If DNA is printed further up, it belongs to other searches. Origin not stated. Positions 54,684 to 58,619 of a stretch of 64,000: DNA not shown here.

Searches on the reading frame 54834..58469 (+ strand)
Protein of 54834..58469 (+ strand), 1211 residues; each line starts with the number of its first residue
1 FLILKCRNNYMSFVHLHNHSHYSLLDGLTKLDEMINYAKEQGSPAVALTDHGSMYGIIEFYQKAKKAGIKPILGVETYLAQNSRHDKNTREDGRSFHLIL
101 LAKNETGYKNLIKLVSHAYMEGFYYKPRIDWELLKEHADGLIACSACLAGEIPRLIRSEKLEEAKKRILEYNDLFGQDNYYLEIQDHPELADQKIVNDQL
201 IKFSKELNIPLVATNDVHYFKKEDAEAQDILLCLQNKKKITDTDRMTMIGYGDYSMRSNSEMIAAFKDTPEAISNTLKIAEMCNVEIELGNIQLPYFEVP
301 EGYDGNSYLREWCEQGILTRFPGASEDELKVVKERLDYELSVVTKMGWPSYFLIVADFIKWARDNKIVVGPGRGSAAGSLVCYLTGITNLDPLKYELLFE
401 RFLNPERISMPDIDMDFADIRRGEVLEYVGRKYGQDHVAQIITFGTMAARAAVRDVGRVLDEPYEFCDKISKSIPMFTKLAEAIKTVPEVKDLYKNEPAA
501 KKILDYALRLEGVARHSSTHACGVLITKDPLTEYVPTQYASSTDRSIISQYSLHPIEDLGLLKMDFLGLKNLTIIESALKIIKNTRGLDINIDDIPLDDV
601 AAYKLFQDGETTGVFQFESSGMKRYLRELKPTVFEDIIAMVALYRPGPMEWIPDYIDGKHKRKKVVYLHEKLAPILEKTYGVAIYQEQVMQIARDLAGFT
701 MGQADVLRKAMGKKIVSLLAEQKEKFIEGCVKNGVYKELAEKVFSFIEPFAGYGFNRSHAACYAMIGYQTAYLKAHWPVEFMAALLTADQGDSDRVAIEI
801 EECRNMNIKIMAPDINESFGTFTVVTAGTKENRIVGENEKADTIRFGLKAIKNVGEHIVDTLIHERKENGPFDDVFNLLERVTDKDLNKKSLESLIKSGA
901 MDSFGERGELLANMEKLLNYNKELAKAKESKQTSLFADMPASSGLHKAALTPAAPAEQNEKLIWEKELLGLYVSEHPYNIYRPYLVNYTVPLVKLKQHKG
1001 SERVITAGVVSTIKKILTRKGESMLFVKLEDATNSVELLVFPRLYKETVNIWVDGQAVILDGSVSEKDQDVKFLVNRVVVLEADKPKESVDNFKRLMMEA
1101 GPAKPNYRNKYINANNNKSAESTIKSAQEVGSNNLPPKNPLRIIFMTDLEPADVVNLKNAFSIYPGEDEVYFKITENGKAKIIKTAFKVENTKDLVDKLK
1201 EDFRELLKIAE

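Call 20: search_protein_families(library=pfam, proteins=[window:54834-58469:+], max_evalue=0.00001)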
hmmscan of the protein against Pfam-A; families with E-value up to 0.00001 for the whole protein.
window:54834-58469:+ (1211 aa): 5 families
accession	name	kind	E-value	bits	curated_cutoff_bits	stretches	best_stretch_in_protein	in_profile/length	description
PF07733.18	DNA_pol3_alpha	-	5.1e-100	334.8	23.9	1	307-568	1-260/260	Bacterial DNA polymerase III alpha NTPase domain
PF17657.6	DNA_pol3_finger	-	7.8e-65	217.7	22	1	571-734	1-166/166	Bacterial DNA polymerase III alpha subunit finger domain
PF02811.25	PHP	-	5.3e-62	209.4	26.4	1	15-187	1-164/164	PHP domain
PF14579.12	HHH_6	-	1.1e-25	90.1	25.6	1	807-906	1-85/90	Helix-hairpin-helix motif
PF01336.31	tRNA_anti-codon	-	7.7e-08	32.6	27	1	1004-1081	1-75/75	OB-fold nucleic acid binding domain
